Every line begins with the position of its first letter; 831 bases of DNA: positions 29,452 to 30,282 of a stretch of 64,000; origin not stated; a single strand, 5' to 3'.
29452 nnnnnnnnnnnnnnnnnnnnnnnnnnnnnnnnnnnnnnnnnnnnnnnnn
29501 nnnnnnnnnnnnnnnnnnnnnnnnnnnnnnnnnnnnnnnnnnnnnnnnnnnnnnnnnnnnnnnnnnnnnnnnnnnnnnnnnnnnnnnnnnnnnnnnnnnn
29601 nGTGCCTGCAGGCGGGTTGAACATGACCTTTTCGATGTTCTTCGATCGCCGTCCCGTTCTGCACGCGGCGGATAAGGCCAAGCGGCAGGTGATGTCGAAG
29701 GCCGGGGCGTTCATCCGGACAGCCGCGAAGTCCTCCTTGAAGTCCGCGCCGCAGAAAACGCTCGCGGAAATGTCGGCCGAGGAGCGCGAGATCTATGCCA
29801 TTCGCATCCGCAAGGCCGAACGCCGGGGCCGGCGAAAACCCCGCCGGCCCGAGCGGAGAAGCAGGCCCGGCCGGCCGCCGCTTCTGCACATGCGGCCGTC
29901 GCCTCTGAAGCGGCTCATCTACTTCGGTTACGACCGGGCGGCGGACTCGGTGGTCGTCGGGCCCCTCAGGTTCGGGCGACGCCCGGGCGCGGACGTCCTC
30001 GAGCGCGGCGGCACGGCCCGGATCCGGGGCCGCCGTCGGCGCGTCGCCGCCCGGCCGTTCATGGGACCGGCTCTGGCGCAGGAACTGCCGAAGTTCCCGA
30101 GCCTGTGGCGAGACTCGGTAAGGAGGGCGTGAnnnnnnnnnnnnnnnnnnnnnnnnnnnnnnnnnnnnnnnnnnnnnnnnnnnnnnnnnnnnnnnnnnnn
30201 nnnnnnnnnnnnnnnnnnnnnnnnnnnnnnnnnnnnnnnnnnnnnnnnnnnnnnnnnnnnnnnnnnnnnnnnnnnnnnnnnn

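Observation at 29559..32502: Conserved 32-nt GC hairpin placed immediately upstream of the RBS of two tail-module genes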

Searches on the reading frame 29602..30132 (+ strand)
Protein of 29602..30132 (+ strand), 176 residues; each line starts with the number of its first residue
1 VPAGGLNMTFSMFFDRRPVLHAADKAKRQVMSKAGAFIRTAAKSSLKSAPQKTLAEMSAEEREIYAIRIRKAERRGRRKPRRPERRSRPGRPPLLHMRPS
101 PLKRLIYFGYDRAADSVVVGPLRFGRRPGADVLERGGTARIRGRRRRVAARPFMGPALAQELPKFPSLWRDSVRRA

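Call 8: search_protein_families(library=phrogs, proteins=[window:29602-30132:+], max_evalue=0.001)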
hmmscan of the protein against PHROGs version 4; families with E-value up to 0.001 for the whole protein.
window:29602-30132:+ (176 aa): 0 families

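Call 9: search_protein_families(library=pfam, proteins=[window:29602-30132:+], max_evalue=0.001)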
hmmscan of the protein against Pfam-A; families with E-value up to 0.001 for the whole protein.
window:29602-30132:+ (176 aa): 0 families

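Call 48: find_homologous_proteins(query=window:29602-30132:+)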
Query window:29602-30132:+ (176 aa): 282 proteins with E <= 0.001 among 965 candidates; the best 120 are listed.
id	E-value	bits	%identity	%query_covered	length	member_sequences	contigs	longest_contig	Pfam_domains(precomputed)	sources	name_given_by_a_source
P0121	1.2e-105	369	100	100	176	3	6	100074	-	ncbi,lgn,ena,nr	ncbi:MAG TPA: hypothetical protein VM219_09070 [Phycisphaerae bacterium]|nr:hypothetical protein [Ph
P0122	9.9e-51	190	67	88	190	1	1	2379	-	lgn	-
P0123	4.2e-50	188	57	99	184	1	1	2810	-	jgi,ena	-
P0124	8.2e-48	181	56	97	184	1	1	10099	-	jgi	-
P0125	2.6e-47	179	56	99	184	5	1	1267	-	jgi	-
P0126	3.6e-47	179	56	98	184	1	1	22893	-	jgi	-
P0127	4.0e-46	175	55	98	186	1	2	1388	-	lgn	-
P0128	2.0e-43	166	64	77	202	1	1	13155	-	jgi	-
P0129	6.8e-39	152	57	90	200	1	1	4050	-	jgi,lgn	-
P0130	1.6e-35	141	48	93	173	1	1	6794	-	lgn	-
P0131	4.4e-35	139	50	89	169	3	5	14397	-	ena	-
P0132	1.3e-33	134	46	97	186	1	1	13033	-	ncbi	-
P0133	5.4e-33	132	46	98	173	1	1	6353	-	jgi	-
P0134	8.2e-30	122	49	93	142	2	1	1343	-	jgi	-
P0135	3.9e-29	120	46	94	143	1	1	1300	-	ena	-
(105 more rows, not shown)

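Call 49: find_encoding_contigs(protein=P0122, flank=6000, max_places=2)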
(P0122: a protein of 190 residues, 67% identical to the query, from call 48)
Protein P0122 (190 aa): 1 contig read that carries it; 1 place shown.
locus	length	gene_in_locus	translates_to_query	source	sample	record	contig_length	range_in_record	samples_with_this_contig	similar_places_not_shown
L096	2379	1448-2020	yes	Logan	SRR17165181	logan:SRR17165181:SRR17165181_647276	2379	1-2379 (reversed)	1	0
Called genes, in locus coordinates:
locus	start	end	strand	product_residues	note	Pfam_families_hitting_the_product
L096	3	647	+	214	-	?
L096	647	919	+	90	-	-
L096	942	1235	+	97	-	-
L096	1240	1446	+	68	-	-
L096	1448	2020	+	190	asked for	-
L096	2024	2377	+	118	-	?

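Call 50: find_encoding_contigs(protein=P0128, flank=6000, max_places=2)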
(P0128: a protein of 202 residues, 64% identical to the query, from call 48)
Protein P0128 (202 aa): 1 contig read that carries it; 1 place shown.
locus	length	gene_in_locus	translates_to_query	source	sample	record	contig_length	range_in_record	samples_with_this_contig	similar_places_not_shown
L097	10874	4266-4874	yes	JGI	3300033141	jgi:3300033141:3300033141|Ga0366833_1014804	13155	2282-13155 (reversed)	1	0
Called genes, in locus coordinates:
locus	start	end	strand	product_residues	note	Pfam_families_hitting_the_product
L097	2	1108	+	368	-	?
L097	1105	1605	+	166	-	-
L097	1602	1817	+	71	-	-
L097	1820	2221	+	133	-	PF01583:APS_kinase, PF01656:CbiA (weak), PF02374:ArsA_ATPase (faint), PF06414:Zeta_toxin (weak), PF10609:ParA (faint), PF13614:AAA_31 (weak), PF20720:nSTAND3 (weak)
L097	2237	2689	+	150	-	PF06199:Phage_tail_2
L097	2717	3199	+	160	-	-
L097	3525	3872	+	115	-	-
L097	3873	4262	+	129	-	-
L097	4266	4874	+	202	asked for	-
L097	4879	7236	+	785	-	PF10145:PhageMin_Tail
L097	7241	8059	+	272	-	-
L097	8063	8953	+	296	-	-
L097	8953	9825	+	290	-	-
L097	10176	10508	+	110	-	-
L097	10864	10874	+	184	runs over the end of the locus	-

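Call 51: find_encoding_contigs(protein=P0126, flank=6000, max_places=2)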
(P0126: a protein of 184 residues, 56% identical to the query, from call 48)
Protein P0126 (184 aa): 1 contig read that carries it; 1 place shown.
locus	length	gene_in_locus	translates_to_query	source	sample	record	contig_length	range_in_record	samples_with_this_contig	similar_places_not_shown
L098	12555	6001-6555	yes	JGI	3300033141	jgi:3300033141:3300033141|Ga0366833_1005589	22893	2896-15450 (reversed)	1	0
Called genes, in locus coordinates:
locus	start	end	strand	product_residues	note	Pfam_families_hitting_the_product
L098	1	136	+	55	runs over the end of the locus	-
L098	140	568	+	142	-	-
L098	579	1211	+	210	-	-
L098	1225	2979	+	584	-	PF01075:Glyco_transf_9 (weak)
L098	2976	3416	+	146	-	PF01467:CTP_transf_like (faint)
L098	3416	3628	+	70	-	-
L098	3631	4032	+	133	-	PF01583:APS_kinase, PF01656:CbiA (weak), PF02374:ArsA_ATPase (faint), PF06414:Zeta_toxin (weak), PF10609:ParA (faint), PF13614:AAA_31 (weak), PF20720:nSTAND3 (weak)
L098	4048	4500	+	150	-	PF06199:Phage_tail_2 (weak)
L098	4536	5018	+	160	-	-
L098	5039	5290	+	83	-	-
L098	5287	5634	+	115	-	-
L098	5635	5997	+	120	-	-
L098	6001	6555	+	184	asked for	-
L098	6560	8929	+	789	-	PF10145:PhageMin_Tail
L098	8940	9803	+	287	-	-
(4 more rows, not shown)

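Call 52: find_encoding_contigs(protein=P0124, flank=6000, max_places=2)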
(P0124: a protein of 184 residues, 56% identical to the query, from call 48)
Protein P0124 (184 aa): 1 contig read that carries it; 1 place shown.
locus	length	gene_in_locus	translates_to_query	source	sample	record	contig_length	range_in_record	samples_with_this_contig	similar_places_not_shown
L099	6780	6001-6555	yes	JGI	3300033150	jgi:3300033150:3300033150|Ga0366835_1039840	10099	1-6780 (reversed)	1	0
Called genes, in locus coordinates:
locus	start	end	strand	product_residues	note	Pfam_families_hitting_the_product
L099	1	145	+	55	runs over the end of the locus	-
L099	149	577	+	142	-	-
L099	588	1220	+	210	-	-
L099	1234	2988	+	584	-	PF01075:Glyco_transf_9 (weak)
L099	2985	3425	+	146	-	-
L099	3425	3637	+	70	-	-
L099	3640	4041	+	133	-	PF01583:APS_kinase, PF01656:CbiA (weak), PF02374:ArsA_ATPase (faint), PF06414:Zeta_toxin (weak), PF10609:ParA (faint), PF13614:AAA_31 (weak), PF20720:nSTAND3 (weak)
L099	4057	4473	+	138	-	PF06199:Phage_tail_2 (weak)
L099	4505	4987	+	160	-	-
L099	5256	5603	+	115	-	-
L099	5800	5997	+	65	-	-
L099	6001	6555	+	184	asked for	-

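Call 100: search_protein_families(library=ncbifam, proteins=[window:29602-30132:+], max_evalue=0.01)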
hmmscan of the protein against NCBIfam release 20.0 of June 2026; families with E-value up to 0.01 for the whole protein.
window:29602-30132:+ (176 aa): 0 families
